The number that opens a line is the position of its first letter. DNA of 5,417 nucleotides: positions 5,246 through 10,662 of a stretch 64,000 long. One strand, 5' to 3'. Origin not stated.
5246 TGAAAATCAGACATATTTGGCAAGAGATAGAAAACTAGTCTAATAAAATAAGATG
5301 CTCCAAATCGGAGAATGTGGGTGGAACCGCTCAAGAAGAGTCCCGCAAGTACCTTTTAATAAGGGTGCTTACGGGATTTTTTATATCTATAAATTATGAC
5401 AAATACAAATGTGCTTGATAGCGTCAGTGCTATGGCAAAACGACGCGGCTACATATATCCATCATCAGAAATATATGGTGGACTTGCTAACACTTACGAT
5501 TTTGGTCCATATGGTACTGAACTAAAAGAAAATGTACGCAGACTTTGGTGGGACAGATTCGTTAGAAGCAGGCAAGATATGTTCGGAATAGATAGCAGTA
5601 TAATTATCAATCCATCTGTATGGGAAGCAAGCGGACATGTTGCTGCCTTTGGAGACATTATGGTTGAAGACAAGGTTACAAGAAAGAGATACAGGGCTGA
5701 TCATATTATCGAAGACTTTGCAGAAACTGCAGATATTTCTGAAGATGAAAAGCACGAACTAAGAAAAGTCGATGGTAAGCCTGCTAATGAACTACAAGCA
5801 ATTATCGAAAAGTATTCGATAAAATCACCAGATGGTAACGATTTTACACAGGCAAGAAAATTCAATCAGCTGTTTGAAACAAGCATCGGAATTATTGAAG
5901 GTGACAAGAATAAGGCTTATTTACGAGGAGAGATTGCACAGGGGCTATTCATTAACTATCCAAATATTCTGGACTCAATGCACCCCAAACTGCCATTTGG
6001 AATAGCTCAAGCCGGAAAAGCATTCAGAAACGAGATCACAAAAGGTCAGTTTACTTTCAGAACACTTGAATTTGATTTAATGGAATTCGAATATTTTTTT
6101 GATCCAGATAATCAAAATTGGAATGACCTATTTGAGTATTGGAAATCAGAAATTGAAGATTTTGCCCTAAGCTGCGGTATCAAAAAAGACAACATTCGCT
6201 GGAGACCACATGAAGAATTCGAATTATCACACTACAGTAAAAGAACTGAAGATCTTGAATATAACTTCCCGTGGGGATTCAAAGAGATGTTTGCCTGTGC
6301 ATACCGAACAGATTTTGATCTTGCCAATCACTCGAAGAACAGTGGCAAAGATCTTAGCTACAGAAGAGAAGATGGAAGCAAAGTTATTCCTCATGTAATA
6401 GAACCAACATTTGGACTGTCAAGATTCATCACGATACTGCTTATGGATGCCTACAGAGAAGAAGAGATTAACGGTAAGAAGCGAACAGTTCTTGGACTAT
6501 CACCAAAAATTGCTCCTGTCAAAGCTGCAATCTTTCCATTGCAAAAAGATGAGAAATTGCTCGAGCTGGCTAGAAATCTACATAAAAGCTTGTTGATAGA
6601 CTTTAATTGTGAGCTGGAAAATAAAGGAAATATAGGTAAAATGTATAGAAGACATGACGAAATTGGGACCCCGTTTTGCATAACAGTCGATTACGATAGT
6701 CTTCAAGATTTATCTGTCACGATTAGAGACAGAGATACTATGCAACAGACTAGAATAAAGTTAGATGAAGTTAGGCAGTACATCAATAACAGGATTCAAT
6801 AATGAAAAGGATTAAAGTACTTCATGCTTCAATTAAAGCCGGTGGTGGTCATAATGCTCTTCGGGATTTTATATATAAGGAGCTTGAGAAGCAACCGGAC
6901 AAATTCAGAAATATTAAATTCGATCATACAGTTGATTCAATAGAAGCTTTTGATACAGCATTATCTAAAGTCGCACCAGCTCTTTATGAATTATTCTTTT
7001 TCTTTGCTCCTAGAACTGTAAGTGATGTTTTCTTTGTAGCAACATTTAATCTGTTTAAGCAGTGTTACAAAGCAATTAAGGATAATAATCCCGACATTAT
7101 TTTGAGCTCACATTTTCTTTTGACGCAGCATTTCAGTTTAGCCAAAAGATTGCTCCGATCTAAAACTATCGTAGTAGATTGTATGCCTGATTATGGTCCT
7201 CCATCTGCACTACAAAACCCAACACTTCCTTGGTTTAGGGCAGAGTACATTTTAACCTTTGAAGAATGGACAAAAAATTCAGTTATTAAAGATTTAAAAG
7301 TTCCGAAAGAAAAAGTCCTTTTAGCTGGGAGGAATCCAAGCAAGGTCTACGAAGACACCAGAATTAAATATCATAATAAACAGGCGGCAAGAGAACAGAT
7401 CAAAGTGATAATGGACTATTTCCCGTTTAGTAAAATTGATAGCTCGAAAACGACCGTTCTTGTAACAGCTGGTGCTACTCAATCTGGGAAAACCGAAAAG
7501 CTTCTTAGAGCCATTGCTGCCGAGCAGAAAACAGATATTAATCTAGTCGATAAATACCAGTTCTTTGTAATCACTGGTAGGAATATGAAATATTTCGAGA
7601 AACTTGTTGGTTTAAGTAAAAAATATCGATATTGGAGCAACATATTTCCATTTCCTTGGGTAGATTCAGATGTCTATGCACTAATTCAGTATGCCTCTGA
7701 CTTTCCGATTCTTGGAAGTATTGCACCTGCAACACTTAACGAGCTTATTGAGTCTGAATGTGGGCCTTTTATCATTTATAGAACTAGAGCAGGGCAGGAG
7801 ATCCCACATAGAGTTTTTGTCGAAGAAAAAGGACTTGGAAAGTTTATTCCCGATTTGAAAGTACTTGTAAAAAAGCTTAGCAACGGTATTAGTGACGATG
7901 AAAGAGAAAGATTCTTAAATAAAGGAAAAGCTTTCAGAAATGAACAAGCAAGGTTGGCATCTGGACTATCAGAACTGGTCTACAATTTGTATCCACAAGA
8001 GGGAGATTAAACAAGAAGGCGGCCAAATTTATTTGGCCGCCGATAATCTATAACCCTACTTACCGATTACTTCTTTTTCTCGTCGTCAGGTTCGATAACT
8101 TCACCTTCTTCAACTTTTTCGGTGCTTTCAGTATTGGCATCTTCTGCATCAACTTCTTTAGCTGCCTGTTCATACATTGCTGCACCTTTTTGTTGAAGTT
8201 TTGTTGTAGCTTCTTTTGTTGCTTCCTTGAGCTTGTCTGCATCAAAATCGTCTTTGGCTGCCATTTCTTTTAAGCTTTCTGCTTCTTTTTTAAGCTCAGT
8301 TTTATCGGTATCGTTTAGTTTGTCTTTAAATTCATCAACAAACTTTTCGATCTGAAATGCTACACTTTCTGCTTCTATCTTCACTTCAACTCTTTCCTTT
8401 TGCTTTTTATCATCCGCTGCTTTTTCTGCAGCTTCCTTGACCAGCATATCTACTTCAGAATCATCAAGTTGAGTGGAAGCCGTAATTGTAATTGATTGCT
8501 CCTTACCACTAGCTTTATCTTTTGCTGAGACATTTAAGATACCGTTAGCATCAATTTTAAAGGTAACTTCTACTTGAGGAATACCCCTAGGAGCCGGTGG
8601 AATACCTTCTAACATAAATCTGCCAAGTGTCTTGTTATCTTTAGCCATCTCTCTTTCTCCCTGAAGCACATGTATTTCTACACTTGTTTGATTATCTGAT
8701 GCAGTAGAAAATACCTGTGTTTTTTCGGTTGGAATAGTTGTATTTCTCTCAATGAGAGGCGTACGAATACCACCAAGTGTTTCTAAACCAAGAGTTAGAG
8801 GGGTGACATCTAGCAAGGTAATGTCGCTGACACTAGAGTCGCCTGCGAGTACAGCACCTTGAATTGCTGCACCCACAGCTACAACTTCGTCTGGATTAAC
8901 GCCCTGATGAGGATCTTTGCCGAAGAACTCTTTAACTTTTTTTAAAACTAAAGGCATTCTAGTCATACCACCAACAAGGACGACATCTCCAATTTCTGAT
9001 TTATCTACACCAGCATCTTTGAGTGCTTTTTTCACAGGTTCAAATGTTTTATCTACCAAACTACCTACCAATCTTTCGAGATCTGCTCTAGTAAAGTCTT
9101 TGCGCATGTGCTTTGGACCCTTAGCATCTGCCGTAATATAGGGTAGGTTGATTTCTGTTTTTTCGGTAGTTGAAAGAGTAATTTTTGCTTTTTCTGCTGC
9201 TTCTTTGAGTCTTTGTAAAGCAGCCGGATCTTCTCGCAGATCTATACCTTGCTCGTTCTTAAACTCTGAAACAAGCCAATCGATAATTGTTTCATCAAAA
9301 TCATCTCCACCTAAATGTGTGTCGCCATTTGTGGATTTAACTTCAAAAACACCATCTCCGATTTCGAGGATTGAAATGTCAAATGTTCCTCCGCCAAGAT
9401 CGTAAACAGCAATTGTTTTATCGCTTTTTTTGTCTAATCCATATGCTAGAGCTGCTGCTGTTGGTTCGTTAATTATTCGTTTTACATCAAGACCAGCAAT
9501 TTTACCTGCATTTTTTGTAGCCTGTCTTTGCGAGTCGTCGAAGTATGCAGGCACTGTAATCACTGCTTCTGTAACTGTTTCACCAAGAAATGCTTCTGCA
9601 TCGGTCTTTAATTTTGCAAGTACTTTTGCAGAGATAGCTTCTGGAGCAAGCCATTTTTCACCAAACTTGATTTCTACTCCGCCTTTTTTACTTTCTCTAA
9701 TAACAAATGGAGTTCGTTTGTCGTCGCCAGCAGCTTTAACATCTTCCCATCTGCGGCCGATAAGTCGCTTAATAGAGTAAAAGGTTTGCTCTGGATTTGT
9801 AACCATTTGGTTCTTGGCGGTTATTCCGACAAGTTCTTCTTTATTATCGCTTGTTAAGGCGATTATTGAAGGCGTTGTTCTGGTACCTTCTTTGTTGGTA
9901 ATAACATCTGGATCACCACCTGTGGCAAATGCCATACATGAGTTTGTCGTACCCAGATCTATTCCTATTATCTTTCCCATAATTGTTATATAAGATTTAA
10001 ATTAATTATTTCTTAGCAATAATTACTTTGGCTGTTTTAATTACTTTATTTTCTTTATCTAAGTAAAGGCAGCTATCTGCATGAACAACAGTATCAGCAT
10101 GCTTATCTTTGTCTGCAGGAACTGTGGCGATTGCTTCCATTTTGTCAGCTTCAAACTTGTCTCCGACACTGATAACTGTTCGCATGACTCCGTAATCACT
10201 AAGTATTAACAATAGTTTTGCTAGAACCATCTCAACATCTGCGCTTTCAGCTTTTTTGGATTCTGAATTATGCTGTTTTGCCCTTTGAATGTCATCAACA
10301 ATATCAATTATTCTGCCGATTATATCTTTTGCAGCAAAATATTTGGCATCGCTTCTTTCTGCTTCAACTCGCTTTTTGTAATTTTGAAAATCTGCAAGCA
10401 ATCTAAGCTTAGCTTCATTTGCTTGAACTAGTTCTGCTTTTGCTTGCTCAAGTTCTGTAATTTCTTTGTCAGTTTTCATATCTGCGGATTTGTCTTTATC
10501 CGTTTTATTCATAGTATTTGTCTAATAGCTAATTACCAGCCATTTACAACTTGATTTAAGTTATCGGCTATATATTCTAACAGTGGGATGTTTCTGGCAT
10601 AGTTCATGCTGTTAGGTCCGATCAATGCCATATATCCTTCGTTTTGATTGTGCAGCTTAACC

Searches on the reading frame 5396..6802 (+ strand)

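Call 8: search_protein_families(library=pfam, proteins=[window:5396-6802:+], max_evalue=0.001)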
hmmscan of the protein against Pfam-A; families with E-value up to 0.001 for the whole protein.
window:5396-6802:+ (468 aa): 2 families
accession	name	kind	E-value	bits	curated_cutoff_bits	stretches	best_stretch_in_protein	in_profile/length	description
PF03129.25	HGTP_anticodon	-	8.2e-19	68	21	1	376-465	1-93/94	Anticodon binding domain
PF00587.30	tRNA-synt_2b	-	1e-07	32.7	29.3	1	197-349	33-176/179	tRNA synthetase class II core domain (G, H, P, S and T)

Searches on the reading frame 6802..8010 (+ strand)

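Call 8: search_protein_families(library=pfam, proteins=[window:6802-8010:+], max_evalue=0.001)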
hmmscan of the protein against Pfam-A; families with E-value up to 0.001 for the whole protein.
window:6802-8010:+ (402 aa): 1 family
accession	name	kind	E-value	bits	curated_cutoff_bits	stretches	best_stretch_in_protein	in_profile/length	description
PF06925.17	MGDG_synth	-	2.1e-06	28.4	25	1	49-131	41-126/169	Monogalactosyldiacylglycerol (MGDG) synthase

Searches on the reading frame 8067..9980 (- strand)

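Call 8: search_protein_families(library=pfam, proteins=[window:8067-9980:-], max_evalue=0.001)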
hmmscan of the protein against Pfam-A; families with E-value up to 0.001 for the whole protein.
window:8067-9980:- (637 aa): 2 families
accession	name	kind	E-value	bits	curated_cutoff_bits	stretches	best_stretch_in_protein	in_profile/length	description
PF00012.26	HSP70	-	1.7e-249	829.5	20.6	1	4-603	1-598/599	Hsp70 protein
PF06723.19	MreB_Mbl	-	2.4e-15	56.7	27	1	137-372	94-316/327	MreB/Mbl protein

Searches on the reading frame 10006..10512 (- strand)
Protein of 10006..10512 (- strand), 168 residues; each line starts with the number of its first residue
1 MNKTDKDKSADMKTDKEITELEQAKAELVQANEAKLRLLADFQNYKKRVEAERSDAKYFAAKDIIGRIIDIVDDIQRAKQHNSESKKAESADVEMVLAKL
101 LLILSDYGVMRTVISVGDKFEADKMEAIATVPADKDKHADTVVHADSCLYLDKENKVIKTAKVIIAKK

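Call 8: search_protein_families(library=pfam, proteins=[window:10006-10512:-], max_evalue=0.001)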
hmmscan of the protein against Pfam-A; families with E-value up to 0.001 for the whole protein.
window:10006-10512:- (168 aa): 1 family
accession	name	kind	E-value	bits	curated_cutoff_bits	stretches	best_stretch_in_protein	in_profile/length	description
PF01025.24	GrpE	-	7.9e-24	84.6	25.8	1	7-167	6-165/165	GrpE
